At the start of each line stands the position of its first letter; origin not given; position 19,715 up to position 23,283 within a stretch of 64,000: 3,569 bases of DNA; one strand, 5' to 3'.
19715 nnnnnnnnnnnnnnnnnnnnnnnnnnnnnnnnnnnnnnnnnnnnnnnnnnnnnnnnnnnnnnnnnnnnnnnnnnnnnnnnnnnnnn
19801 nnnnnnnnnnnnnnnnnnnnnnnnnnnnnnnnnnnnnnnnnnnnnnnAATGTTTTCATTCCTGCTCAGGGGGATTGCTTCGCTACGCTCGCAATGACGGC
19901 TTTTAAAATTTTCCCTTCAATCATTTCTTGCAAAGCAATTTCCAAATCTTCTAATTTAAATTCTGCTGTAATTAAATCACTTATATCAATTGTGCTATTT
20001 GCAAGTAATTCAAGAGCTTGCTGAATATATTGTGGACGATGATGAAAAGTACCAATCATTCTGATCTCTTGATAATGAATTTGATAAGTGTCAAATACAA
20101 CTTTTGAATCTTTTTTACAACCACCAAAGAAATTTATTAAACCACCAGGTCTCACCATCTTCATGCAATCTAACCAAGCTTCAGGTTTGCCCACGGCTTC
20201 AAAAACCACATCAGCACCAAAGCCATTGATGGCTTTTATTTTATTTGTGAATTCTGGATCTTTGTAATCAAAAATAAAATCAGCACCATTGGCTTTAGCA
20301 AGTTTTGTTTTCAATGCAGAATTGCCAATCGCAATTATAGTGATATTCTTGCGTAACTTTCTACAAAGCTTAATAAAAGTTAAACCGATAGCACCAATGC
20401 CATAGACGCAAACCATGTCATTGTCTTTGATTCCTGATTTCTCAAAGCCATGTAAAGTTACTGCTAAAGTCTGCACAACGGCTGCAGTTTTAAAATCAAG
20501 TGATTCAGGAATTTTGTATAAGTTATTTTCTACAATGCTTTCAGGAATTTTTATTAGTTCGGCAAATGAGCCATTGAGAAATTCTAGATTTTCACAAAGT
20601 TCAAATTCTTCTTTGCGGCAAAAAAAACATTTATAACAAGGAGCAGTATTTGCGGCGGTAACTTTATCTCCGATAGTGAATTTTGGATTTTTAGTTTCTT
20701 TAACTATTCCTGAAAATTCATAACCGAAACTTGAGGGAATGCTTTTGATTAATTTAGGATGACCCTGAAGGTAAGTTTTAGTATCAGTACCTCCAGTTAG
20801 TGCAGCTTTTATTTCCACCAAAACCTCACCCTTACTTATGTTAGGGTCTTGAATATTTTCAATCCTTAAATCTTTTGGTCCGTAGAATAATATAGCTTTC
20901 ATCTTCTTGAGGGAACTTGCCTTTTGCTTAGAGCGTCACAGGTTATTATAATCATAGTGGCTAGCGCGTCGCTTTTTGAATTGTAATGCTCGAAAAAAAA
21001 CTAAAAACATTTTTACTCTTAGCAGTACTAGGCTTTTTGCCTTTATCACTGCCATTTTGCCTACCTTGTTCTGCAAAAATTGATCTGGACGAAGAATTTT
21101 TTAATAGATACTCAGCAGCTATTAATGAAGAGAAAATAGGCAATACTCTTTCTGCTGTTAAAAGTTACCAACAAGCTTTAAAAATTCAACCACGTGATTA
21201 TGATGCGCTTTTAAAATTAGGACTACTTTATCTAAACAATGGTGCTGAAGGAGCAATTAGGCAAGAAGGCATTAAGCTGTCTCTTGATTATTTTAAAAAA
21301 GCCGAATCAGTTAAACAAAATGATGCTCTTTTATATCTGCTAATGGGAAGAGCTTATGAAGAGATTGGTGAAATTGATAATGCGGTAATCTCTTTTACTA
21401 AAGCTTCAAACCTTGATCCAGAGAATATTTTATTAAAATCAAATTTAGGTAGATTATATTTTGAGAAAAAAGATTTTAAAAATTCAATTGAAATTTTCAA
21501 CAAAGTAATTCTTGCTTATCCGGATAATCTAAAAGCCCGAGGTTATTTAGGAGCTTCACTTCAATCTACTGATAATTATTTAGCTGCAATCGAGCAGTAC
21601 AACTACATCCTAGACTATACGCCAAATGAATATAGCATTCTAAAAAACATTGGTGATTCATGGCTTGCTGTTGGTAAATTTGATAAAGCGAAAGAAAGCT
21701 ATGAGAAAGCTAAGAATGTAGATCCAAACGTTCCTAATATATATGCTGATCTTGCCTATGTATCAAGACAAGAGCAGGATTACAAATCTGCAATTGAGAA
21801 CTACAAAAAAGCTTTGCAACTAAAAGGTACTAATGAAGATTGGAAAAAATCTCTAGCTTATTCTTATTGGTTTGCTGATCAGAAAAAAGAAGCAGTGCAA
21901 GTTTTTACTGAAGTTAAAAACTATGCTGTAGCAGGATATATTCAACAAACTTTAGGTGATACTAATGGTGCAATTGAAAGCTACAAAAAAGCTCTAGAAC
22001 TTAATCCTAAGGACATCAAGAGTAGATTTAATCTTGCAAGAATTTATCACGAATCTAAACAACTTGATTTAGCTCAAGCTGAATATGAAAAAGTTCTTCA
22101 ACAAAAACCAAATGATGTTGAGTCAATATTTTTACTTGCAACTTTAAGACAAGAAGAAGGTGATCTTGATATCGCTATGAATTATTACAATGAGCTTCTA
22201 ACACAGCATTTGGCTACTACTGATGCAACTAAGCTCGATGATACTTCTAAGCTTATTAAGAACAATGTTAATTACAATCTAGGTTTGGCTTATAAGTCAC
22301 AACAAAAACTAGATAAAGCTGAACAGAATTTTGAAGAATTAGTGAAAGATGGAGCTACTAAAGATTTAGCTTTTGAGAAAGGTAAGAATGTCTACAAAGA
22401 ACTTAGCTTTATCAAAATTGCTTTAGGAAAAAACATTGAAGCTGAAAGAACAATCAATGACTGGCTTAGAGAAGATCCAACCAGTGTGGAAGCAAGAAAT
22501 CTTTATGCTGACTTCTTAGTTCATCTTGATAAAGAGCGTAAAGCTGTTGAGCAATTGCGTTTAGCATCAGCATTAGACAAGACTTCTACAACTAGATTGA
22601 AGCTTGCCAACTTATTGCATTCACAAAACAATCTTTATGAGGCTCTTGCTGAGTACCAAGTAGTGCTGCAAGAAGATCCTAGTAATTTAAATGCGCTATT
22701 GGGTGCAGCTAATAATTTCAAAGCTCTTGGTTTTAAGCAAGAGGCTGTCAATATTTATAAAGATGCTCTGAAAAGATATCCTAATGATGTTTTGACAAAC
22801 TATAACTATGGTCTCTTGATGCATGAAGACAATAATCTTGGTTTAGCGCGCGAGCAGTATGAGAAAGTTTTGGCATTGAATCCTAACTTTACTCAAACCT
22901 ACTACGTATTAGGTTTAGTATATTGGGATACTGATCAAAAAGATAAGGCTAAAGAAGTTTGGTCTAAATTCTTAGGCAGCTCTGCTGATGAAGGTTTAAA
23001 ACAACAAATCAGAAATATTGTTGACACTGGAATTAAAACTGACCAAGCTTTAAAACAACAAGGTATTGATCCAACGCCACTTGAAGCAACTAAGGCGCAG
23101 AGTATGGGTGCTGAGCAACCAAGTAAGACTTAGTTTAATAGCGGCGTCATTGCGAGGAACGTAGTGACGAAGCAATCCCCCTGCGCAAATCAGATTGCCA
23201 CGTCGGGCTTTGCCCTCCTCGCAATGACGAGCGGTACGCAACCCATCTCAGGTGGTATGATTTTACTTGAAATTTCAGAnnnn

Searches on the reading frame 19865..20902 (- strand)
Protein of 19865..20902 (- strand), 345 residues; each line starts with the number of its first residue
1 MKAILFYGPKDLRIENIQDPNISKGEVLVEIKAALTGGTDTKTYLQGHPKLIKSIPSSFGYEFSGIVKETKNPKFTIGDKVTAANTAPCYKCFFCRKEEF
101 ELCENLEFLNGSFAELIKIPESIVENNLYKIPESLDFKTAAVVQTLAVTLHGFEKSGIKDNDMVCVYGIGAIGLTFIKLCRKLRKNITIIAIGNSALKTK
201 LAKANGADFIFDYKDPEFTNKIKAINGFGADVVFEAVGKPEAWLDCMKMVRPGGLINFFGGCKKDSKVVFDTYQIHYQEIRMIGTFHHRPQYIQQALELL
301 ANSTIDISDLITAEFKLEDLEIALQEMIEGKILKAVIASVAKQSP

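Call 50: search_protein_families(library=pfam, proteins=[window:19865-20902:-], max_evalue=0.00001)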
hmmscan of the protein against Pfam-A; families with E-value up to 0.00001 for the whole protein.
window:19865-20902:- (345 aa): 4 families
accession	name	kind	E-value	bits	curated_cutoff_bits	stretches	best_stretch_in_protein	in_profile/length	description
PF00107.32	ADH_zinc_N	-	2.4e-22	79.7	31.8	1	171-301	1-128/129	Zinc-binding dehydrogenase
PF08240.17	ADH_N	-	6.4e-16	58.9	23.5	1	24-124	2-99/104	Alcohol dehydrogenase GroES-like domain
PF16912.11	Glu_dehyd_C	-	6.9e-09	35.9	34.9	1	161-327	31-201/211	Glucose dehydrogenase C-terminus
PF13602.12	ADH_zinc_N_2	-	5.7e-08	34.2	27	1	206-331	2-127/134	Zinc-binding dehydrogenase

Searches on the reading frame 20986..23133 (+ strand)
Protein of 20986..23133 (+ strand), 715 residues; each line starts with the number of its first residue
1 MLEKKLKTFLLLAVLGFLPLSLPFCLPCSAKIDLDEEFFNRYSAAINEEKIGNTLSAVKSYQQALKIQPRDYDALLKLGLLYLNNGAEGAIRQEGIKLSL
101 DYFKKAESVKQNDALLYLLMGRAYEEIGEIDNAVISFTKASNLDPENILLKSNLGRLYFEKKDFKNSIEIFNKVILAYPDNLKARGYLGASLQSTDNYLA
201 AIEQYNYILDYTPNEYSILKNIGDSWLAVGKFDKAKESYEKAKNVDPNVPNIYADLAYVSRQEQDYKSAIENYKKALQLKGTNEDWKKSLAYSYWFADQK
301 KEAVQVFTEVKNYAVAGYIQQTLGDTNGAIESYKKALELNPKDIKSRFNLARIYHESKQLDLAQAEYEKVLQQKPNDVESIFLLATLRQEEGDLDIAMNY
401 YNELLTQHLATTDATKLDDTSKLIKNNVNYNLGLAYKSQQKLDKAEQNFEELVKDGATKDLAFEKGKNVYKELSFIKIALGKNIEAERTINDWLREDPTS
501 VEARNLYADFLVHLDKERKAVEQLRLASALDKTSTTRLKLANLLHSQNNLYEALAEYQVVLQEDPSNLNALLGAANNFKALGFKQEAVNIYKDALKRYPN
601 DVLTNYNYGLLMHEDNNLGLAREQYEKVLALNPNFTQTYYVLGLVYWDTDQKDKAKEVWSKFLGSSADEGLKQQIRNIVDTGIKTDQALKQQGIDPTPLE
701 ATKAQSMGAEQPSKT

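Call 50: search_protein_families(library=pfam, proteins=[window:20986-23133:+], max_evalue=0.00001)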
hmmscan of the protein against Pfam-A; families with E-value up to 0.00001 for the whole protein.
window:20986-23133:+ (715 aa): 21 families
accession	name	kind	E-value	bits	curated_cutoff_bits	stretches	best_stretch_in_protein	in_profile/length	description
PF13181.12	TPR_8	-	4.9e-50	163.9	25.7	0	312-343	3-34/34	Tetratricopeptide repeat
PF07719.23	TPR_2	-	1.7e-49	162.3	27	0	316-343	7-34/34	Tetratricopeptide repeat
PF14559.12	TPR_19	-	3.5e-43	146.2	25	1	324-377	5-58/68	Tetratricopeptide repeat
PF13414.12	TPR_11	-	3.3e-41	139.1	26.8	2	323-356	7-40/42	TPR repeat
PF00515.34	TPR_1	-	9.7e-41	136.4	27.8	0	317-343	8-34/34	Tetratricopeptide repeat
PF13431.12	TPR_17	-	7e-37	123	24.4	1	333-365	2-34/34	Tetratricopeptide repeat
PF13428.12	TPR_14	-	2.2e-36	121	23.5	0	349-387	6-44/44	Tetratricopeptide repeat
PF13432.12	TPR_16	-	1.3e-34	118.7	32.7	0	320-377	7-64/65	Tetratricopeptide repeat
PF23914.1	TPR_CcmH_CycH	-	2.1e-34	119.1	42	3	317-407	57-150/158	Cytochrome c-type biogenesis protein H TPR domain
PF13174.12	TPR_6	-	2.6e-28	97.1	26.3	0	154-180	6-32/33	Tetratricopeptide repeat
PF13424.12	TPR_12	-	1.4e-26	92.9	30.1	0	218-279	5-74/77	Tetratricopeptide repeat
PF24575.1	TPR_Slam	-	5.9e-23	81.7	35.2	0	589-657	36-102/104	Surface lipoprotein assembly modifier, N-terminal TPR repeats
PF13371.12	TPR_9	-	2.7e-16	59.8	35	0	351-405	2-56/73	Tetratricopeptide repeat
PF13176.12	TPR_7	-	9.9e-15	53.8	27.9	0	117-147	2-34/36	Tetratricopeptide repeat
PF25064.1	ARM_TT21_5th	-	4.9e-13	49.8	27.8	0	197-280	16-98/117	TT21 fifth ARM repeats domain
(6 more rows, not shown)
